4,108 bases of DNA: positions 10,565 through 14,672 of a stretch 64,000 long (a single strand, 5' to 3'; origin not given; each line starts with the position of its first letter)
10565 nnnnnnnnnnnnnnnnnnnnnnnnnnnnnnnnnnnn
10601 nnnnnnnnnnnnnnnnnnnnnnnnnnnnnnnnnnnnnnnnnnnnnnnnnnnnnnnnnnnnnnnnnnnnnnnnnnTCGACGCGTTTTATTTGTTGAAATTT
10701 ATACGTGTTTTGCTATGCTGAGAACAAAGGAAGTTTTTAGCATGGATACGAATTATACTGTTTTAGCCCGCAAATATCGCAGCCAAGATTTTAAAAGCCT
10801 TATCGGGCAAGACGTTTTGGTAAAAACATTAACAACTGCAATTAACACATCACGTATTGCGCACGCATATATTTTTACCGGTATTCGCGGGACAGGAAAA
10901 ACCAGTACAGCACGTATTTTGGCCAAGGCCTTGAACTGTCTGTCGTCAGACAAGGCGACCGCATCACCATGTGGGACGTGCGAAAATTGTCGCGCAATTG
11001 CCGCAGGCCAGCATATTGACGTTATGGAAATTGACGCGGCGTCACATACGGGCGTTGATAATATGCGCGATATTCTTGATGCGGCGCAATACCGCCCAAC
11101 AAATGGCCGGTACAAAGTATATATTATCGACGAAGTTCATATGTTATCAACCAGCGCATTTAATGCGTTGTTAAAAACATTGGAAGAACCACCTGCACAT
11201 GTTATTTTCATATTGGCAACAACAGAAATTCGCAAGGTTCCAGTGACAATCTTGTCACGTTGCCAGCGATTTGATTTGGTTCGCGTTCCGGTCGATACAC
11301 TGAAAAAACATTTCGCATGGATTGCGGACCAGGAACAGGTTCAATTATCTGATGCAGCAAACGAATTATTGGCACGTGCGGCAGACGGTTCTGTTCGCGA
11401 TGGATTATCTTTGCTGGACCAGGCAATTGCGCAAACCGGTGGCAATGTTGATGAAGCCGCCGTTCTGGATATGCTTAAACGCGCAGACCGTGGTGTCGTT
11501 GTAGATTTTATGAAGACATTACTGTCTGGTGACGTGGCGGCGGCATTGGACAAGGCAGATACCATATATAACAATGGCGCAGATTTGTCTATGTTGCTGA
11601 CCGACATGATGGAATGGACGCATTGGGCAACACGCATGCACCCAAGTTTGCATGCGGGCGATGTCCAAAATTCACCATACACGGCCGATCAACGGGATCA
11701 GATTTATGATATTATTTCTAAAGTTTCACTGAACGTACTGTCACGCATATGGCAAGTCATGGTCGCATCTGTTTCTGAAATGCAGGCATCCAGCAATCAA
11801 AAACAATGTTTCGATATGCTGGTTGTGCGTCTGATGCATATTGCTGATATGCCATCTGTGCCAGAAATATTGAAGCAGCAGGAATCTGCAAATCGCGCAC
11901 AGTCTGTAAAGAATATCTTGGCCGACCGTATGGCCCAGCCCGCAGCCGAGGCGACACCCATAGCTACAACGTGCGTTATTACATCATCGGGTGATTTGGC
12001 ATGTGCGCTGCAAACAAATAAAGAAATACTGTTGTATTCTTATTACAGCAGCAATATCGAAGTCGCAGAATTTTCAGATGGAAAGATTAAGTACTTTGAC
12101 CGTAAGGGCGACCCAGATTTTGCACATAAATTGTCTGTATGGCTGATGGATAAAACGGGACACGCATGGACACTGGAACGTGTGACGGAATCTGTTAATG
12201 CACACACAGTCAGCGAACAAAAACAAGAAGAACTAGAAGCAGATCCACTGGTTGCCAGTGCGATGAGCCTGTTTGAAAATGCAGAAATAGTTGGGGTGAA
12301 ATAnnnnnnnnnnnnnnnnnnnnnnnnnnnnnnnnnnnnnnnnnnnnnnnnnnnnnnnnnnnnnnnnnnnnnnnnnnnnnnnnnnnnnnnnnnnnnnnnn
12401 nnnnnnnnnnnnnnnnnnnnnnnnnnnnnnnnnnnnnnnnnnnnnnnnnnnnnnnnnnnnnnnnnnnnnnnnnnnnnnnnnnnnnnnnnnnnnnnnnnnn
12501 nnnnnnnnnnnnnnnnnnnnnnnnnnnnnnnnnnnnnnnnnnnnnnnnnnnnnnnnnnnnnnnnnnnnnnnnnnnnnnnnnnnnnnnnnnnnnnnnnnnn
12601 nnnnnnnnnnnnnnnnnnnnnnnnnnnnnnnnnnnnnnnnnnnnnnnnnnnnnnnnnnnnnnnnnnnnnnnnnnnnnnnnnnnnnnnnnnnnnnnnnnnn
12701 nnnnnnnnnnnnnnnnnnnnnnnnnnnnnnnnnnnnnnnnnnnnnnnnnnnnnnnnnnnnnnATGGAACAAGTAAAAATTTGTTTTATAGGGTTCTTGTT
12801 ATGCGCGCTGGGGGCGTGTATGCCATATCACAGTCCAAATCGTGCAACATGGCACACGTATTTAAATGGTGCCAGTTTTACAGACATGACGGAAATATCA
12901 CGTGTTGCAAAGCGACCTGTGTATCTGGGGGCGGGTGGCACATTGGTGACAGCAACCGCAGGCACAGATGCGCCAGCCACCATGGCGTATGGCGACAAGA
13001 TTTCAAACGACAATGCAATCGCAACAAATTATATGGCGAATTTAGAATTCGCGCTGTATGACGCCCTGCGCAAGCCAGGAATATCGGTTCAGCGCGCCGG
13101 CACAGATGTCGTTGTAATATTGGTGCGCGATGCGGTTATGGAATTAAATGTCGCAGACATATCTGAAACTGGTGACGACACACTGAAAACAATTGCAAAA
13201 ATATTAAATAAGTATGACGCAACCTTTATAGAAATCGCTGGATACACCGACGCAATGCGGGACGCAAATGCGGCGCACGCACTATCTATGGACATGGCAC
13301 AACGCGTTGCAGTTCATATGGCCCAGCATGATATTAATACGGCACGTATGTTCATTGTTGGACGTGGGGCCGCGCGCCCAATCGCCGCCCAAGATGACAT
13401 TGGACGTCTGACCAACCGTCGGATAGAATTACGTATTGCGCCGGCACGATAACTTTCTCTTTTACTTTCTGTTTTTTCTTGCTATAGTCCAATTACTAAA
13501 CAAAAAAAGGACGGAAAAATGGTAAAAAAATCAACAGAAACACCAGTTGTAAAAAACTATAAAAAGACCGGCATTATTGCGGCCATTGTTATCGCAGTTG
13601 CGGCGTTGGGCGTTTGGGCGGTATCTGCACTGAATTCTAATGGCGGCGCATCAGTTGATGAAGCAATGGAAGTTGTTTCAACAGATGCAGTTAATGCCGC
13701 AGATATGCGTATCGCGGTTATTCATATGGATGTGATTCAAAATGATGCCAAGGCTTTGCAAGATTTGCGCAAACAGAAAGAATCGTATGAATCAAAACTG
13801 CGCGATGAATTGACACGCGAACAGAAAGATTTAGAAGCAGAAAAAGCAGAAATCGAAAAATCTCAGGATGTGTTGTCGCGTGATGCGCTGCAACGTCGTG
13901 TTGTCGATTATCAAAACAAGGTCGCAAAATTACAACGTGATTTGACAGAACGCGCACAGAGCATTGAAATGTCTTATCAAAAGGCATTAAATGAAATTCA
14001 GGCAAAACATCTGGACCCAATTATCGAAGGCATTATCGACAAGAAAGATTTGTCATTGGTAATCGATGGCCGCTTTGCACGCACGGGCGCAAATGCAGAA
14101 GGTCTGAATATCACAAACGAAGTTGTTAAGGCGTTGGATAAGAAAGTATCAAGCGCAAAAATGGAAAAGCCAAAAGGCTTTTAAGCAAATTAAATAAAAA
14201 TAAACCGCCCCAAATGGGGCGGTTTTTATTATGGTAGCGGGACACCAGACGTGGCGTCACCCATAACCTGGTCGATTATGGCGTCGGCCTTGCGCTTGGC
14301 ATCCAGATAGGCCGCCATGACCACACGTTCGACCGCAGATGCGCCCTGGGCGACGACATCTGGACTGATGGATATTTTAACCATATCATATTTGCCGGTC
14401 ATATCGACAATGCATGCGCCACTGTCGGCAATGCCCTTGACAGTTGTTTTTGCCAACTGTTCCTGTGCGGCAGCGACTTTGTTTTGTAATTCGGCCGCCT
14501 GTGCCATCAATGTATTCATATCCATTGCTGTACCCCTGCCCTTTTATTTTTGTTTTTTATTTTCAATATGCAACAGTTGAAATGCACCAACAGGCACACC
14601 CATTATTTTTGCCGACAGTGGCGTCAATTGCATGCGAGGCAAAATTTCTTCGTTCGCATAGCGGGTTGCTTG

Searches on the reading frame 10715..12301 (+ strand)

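Call 4: search_protein_families(library=pfam, proteins=[window:10715-12301:+], max_evalue=0.1)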
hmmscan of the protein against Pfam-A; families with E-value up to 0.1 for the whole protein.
window:10715-12301:+ (529 aa): 20 families
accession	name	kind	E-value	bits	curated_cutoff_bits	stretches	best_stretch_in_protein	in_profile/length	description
PF13177.12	DNA_pol3_delta2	-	8.8e-45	153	27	1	32-189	2-158/161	DNA polymerase III, delta subunit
PF12169.13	DNA_pol3_gamma3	-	3.8e-30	105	24.4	1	245-388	1-142/143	DNA polymerase III subunits gamma and tau domain III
PF22608.2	DNAX_ATPase_lid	-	9.7e-17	60.9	27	1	197-243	3-49/49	DNA polymerase III clamp loader subunit, ATPase lid domain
PF00004.35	AAA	-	8.3e-13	49.4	21.2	1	53-186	2-126/131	ATPase family associated with various cellular activities (AAA)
PF12362.13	DUF3646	-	2.7e-11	44.2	30.2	1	426-528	5-114/114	DNA polymerase III gamma and tau subunits C terminal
PF13604.12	AAA_30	-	3.2e-07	30.7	27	1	51-166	20-122/191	AAA domain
PF13401.12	AAA_22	-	1.9e-06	28.6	27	1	52-173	8-127/130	AAA domain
PF13245.12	AAA_19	-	1.7e-05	25.4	25.1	1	42-166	4-123/134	AAA domain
PF07728.20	AAA_5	-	5e-05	23.8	22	1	53-161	3-95/139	AAA domain (dynein-related subfamily)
PF05496.18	RuvB_N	-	0.00047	20.4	27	1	22-85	2-67/159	Holliday junction DNA helicase RuvB P-loop domain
PF06068.19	TIP49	-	0.001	18.7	23.8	1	135-170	277-311/347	TIP49 P-loop domain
PF16193.11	AAA_assoc_2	-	0.0015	19.2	34.3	1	206-250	2-51/81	AAA C-terminal domain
PF13238.12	AAA_18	-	0.0037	18.2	29.4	1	54-105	3-41/128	AAA domain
PF13173.12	AAA_14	-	0.0058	17.1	27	1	51-159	4-88/129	AAA domain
PF13191.12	AAA_16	-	0.0059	17.5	32.6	0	29-81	2-60/167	AAA ATPase domain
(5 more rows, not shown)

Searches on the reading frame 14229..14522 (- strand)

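Call 17: search_protein_families(library=pfam, proteins=[window:14229-14522:-], max_evalue=0.1)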
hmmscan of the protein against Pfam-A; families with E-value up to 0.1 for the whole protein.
window:14229-14522:- (97 aa): 2 families
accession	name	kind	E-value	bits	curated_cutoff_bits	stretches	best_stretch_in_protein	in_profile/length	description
PF02575.21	YbaB_DNA_bd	-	8.7e-18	64.7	25.5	1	6-94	1-90/91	YbaB/EbfC DNA-binding family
PF01118.30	Semialdhyde_dh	-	0.087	13.7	26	1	13-62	68-105/121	Semialdehyde dehydrogenase, NAD binding domain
